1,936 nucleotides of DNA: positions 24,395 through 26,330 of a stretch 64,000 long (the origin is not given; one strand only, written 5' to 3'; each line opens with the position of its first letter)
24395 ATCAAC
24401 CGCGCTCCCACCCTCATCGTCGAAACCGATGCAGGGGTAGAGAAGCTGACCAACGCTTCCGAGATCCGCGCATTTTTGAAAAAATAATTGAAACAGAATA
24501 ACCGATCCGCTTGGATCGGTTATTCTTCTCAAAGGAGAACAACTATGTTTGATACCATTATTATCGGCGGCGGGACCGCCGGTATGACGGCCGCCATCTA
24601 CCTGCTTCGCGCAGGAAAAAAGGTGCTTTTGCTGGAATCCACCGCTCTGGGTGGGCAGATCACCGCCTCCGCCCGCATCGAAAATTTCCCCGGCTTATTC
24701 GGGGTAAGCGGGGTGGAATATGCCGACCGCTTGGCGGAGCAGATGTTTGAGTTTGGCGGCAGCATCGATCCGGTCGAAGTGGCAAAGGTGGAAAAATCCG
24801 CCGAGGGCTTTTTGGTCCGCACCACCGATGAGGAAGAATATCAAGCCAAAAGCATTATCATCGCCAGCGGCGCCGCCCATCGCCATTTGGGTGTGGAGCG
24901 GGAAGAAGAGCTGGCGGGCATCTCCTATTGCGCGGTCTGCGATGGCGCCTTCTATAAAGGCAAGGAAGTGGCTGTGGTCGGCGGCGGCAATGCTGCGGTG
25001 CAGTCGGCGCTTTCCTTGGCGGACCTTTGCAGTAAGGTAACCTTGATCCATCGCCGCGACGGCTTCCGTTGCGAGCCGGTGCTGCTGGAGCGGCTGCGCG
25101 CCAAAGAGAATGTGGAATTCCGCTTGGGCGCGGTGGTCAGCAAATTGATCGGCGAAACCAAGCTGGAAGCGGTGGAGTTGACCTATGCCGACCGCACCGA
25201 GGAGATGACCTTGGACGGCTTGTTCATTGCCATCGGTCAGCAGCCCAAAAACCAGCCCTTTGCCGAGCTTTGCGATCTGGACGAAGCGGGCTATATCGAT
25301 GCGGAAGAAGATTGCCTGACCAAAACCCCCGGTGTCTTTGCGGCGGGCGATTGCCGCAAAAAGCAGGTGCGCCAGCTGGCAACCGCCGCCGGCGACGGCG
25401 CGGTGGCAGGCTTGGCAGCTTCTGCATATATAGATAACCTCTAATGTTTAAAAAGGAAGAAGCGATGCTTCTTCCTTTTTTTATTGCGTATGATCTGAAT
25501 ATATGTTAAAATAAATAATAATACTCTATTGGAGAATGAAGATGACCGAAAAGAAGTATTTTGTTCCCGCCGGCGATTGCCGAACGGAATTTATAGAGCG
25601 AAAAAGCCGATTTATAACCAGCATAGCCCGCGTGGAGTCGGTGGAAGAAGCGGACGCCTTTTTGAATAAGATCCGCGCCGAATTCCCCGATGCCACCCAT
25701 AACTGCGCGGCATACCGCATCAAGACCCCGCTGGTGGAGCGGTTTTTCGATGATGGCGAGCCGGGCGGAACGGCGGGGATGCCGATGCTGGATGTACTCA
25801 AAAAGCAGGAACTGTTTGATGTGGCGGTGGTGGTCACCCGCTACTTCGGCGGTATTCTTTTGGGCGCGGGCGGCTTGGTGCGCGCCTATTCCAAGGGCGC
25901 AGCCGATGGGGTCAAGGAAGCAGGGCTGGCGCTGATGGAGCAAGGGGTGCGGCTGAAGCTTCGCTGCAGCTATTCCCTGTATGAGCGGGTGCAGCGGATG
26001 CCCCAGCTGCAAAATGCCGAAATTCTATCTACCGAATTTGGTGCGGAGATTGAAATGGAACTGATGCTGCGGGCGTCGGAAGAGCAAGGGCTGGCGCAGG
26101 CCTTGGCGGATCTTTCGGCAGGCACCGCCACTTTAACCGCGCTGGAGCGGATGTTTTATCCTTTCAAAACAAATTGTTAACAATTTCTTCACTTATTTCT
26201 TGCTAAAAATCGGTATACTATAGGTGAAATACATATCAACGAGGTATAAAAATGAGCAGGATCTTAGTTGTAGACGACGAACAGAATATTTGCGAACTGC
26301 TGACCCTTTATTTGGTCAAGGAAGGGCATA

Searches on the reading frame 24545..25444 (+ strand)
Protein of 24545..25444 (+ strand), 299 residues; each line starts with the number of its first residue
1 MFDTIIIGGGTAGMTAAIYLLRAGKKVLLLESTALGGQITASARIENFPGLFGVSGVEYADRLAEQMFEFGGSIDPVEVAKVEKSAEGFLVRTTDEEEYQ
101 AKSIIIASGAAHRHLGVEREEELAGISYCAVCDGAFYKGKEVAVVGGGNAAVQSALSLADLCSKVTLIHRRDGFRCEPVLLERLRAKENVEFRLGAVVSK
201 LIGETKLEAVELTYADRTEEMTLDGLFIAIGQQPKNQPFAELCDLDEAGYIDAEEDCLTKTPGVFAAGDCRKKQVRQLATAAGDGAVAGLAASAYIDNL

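Call 3: search_protein_families(library=pfam, proteins=[window:24545-25444:+], max_evalue=0.01)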
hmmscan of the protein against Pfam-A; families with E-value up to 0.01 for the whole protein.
window:24545-25444:+ (299 aa): 17 families
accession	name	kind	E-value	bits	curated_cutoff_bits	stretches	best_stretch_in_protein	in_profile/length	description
PF07992.20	Pyr_redox_2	-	6.9e-48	164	26.1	1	2-285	1-291/291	Pyridine nucleotide-disulphide oxidoreductase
PF13738.12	Pyr_redox_3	-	1.2e-26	94.1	30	2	77-268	102-305/305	Pyridine nucleotide-disulphide oxidoreductase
PF00070.33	Pyr_redox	-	2e-16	60.7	22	1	142-213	2-80/82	Pyridine nucleotide-disulphide oxidoreductase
PF12831.13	FAD_oxidored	-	8.9e-12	45.4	27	1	3-44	1-43/416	FAD dependent oxidoreductase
PF03486.20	HI0933_like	-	1.7e-11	44.5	50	1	3-34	2-33/244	HI0933-like protein Rossmann domain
PF00890.30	FAD_binding_2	-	3e-10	40.3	20.4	1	3-42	1-41/414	FAD binding domain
PF01266.30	DAO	-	7.3e-10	39.3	27.9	1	3-43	1-43/353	FAD dependent oxidoreductase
PF01134.28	GIDA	-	3.6e-09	36.6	22.1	1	3-33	1-29/391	Glucose inhibited division protein A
PF13450.12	NAD_binding_8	-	1.8e-07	31.8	21.9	1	6-42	1-38/68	NAD(P)-binding Rossmann-like domain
PF13241.12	NAD_binding_7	-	3.1e-06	28.2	22.1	0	138-182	6-46/104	Putative NAD(P)-binding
PF01593.30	Amino_oxidase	-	5.5e-06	26.4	19.8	0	12-34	2-24/443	Flavin containing amine oxidoreductase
PF01494.25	FAD_binding_3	-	3.8e-05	23.5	22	1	3-33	3-33/349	FAD binding domain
PF04820.20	Trp_halogenase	-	0.0001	21.8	21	1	5-37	3-39/458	Tryptophan halogenase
PF01946.23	Thi4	-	0.00017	21.3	26.2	1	3-38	19-56/235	Thi4 family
PF01262.27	AlaDh_PNT_C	-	0.00066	19.6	23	0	4-32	31-59/214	Alanine dehydrogenase/PNT, C-terminal domain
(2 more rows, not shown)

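Call 4: search_protein_families(library=ncbifam, proteins=[window:24545-25444:+], max_evalue=0.01)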
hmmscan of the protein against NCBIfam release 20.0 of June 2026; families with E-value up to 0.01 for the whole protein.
window:24545-25444:+ (299 aa): 150 families (the best 25 are shown)
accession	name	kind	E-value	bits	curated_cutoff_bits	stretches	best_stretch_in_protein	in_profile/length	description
TIGR01292.1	TRX_reduct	equivalog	3e-100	334.9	343.45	1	3-296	2-300/300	thioredoxin-disulfide reductase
TIGR03143.1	AhpF_homolog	hypoth_equivalog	1.4e-70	238.4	687.65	1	1-298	4-310/555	putative alkyl hydroperoxide reductase F subunit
TIGR03140.1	AhpF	equivalog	8.6e-67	225.8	502.9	1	2-295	213-511/515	alkyl hydroperoxide reductase subunit F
NF007614.0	PRK10262.1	equivalog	1.5e-54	185.3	644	1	5-299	10-317/321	thioredoxin-disulfide reductase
TIGR01350.1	lipoamide_DH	equivalog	5.5e-23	81.4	408.8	2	81-287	112-323/461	dihydrolipoyl dehydrogenase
NF004776.0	PRK06116.1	equivalog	6.7e-21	74.8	480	2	95-273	126-307/450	glutathione-disulfide reductase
TIGR04018.1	Bthiol_YpdA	hypoth_equivalog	2.8e-19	69.1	339.9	1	78-270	92-288/316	YpdA family putative bacillithiol disulfide reductase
TIGR02053.1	MerA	equivalog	2.1e-18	66.5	454.45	2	91-290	119-326/465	mercury(II) reductase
NF004945.0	PRK06292.2-3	equivalog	4.4e-17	62.1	494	2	94-272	123-306/457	dihydrolipoyl dehydrogenase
NF004943.0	PRK06292.2-1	equivalog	6.8e-15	54.8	432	2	91-272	120-309/456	dihydrolipoyl dehydrogenase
NF009410.0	PRK12771.1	subfamily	7.3e-15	54.5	516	2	138-296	267-445/566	NAD(P)-binding protein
TIGR01421.1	gluta_reduc_1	equivalog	2.4e-14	53.4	556.15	1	95-283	124-318/450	glutathione-disulfide reductase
NF005572.0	PRK07251.1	equivalog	2.5e-14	52.8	537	1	94-270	112-292/438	FAD-containing oxidoreductase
NF040505.1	ArsO_flavin_mono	equivalog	4.1e-14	52.8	425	2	74-163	92-184/346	ArsO family NAD(P)H-dependent flavin-containing monooxygenase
NF009409.0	PRK12770.1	subfamily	9.4e-14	51.2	343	1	137-288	171-342/360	putative glutamate synthase subunit beta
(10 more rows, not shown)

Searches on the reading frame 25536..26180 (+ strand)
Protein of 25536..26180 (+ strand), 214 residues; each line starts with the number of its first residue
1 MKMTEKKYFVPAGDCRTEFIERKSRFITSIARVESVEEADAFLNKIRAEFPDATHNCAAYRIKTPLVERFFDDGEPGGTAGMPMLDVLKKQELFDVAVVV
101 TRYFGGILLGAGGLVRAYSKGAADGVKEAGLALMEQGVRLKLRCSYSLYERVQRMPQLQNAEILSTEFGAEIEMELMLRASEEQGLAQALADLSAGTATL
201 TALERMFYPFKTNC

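Call 3: search_protein_families(library=pfam, proteins=[window:25536-26180:+], max_evalue=0.01)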
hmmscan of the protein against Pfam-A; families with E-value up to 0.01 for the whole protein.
window:25536-26180:+ (214 aa): 2 families
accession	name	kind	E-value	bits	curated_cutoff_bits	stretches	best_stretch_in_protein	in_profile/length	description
PF01205.25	UPF0029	-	2.2e-38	131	27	1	22-124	1-105/107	Uncharacterized protein family UPF0029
PF09186.17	DUF1949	-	2.1e-09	37.5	23.7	1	142-196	1-55/56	Domain of unknown function (DUF1949)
